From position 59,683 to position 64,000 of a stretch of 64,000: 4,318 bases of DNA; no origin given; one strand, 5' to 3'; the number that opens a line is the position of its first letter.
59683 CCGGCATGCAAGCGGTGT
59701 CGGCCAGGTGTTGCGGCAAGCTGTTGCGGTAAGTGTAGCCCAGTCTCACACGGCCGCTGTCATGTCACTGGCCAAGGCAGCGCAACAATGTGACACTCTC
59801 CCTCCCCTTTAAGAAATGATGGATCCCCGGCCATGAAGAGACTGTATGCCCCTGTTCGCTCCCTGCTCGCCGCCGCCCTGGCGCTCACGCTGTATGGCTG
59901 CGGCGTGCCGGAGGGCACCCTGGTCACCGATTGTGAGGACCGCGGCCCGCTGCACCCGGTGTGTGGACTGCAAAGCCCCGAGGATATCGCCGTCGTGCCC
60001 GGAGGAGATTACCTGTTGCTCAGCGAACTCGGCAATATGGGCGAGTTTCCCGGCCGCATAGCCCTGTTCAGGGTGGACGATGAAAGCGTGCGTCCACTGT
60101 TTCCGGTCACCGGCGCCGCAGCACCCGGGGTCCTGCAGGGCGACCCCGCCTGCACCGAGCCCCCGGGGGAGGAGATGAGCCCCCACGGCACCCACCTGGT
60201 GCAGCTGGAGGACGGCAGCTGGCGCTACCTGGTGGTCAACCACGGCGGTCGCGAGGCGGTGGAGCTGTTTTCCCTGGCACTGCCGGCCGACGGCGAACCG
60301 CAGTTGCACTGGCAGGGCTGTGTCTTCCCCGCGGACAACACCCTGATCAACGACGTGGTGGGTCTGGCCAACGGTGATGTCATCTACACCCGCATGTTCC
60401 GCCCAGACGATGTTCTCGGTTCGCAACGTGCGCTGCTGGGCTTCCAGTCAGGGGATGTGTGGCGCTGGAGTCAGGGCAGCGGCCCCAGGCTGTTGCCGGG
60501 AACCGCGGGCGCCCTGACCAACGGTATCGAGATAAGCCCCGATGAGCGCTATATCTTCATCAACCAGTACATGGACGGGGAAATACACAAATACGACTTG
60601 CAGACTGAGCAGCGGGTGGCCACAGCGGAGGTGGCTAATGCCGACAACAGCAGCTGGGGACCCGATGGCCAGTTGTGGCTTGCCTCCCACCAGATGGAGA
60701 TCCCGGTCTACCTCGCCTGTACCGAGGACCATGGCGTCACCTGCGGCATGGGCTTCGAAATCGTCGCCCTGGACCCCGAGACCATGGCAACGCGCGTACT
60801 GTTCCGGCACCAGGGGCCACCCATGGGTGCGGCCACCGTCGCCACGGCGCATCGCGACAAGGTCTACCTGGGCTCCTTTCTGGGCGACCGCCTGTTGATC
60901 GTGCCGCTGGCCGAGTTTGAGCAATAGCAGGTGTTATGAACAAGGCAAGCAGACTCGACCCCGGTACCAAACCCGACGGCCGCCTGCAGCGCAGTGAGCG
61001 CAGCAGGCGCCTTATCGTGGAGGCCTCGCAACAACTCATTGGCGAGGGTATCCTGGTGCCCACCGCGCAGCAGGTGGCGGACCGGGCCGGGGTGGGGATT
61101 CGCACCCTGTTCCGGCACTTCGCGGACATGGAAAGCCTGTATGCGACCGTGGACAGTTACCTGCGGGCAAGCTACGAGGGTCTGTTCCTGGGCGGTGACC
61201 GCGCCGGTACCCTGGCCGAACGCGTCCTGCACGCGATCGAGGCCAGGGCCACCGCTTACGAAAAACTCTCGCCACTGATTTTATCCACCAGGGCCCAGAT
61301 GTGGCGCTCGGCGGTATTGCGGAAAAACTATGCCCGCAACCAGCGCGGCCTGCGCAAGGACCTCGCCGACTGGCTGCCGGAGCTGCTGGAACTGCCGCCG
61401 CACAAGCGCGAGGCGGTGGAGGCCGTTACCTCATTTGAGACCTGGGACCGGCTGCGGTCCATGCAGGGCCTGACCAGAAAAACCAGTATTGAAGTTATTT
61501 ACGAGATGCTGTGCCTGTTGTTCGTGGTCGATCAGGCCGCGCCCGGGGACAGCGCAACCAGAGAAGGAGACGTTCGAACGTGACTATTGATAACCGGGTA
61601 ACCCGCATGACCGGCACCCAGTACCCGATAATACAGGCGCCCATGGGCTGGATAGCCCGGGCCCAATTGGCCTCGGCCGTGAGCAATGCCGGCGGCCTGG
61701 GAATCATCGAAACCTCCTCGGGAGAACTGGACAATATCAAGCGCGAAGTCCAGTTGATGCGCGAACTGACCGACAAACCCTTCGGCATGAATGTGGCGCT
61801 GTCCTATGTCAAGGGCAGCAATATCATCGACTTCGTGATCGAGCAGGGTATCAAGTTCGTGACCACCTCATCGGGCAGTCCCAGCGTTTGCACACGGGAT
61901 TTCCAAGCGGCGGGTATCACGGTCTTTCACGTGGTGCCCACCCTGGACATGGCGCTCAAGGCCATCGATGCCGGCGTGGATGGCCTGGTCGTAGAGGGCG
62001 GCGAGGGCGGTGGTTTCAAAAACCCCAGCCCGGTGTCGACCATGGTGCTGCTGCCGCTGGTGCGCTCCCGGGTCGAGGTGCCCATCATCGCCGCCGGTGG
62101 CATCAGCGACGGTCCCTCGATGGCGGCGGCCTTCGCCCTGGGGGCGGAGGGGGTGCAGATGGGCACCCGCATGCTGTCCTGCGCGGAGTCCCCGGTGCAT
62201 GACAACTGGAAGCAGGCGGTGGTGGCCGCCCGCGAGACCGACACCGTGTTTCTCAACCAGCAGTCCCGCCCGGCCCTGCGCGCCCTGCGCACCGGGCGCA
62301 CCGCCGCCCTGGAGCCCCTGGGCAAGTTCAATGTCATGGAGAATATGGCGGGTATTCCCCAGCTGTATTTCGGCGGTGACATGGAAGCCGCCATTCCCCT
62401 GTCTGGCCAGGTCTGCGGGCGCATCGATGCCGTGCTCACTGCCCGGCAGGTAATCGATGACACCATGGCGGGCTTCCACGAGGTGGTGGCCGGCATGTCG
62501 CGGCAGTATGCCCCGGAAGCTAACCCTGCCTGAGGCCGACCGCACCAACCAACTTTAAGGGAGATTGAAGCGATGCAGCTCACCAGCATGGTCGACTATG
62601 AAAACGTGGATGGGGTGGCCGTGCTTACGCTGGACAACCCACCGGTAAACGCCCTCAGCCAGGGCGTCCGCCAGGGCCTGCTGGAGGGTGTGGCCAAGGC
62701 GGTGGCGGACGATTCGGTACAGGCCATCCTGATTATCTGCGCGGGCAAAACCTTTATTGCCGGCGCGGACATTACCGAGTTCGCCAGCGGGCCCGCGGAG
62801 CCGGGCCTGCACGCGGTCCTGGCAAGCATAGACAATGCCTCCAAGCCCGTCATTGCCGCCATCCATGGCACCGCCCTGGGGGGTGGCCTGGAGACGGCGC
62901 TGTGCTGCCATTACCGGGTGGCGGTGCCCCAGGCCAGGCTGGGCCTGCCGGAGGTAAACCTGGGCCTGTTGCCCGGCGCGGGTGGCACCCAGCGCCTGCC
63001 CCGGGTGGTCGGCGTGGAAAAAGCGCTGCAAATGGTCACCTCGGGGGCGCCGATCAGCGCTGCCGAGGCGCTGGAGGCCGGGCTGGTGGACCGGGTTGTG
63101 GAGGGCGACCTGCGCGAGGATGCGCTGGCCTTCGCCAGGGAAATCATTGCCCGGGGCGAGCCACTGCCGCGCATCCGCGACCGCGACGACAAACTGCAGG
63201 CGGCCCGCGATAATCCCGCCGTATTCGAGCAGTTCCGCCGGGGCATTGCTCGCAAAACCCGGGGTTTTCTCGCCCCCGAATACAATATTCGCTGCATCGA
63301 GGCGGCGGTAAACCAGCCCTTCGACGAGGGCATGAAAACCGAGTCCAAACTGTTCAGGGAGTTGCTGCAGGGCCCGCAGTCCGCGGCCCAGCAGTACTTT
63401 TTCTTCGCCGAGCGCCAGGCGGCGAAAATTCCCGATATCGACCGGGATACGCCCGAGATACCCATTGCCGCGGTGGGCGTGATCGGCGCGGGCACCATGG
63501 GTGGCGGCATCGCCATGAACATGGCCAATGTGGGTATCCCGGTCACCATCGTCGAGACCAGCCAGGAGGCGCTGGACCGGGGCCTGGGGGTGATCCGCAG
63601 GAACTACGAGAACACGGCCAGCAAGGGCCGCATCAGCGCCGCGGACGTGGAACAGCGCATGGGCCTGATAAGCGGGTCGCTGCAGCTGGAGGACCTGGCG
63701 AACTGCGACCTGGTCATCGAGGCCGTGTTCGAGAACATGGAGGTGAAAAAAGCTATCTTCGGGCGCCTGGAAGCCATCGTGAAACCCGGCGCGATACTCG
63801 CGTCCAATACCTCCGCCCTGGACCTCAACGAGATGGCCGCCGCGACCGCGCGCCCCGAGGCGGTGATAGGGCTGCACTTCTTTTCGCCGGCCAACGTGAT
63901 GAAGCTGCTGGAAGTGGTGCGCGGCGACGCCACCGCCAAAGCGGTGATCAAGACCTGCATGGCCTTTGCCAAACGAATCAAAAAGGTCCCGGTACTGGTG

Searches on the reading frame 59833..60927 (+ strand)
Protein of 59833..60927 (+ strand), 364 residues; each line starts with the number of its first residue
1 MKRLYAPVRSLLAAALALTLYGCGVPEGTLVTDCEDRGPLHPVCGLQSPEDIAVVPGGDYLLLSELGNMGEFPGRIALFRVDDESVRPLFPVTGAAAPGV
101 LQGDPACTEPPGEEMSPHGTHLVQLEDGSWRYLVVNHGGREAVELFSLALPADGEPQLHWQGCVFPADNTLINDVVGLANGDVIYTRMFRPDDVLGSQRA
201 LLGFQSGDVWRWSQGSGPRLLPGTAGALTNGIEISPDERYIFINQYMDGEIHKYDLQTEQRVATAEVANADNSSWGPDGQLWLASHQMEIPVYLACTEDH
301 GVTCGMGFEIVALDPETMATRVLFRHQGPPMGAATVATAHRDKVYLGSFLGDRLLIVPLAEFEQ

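Call 52: search_protein_families(library=pfam, proteins=[window:59833-60927:+])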
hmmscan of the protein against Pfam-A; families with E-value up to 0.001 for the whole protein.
window:59833-60927:+ (364 aa): 2 families
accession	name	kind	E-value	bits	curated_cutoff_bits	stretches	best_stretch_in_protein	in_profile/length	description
PF08450.18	SGL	-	0.00017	21.8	26.3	1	168-280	84-189/246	SMP-30/Gluconolactonase/LRE-like region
PF01731.26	Arylesterase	-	0.00071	20.2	21.3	0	229-258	56-85/86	Arylesterase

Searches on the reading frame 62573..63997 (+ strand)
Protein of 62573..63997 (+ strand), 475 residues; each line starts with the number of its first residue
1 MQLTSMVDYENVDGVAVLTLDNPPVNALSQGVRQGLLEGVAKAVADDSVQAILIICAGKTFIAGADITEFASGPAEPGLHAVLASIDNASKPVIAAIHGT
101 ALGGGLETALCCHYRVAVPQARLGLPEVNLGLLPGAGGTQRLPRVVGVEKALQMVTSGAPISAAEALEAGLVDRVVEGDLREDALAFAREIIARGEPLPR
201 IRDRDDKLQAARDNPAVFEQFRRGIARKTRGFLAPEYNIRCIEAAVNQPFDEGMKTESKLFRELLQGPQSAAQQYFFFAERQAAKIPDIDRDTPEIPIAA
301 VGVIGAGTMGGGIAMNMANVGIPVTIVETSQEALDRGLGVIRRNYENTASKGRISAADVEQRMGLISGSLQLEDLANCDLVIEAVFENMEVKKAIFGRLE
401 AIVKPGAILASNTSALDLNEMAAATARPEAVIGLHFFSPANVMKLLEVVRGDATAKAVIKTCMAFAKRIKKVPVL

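Call 52: search_protein_families(library=pfam, proteins=[window:62573-63997:+])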
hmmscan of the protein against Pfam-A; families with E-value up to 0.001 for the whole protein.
window:62573-63997:+ (475 aa): 4 families
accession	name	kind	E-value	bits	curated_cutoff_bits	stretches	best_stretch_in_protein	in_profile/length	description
PF02737.24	3HCDH_N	-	2e-64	217.2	22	1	301-474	2-175/180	3-hydroxyacyl-CoA dehydrogenase, NAD binding domain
PF00378.25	ECH_1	-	2.6e-40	138.8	27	1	13-193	4-192/251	Enoyl-CoA hydratase/isomerase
PF16113.10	ECH_2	-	2.6e-23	83.5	27.2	1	16-180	2-176/335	Enoyl-CoA hydratase/isomerase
PF03446.21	NAD_binding_2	-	4e-05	24.1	21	1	301-423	2-105/161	NAD binding domain of 6-phosphogluconate dehydrogenase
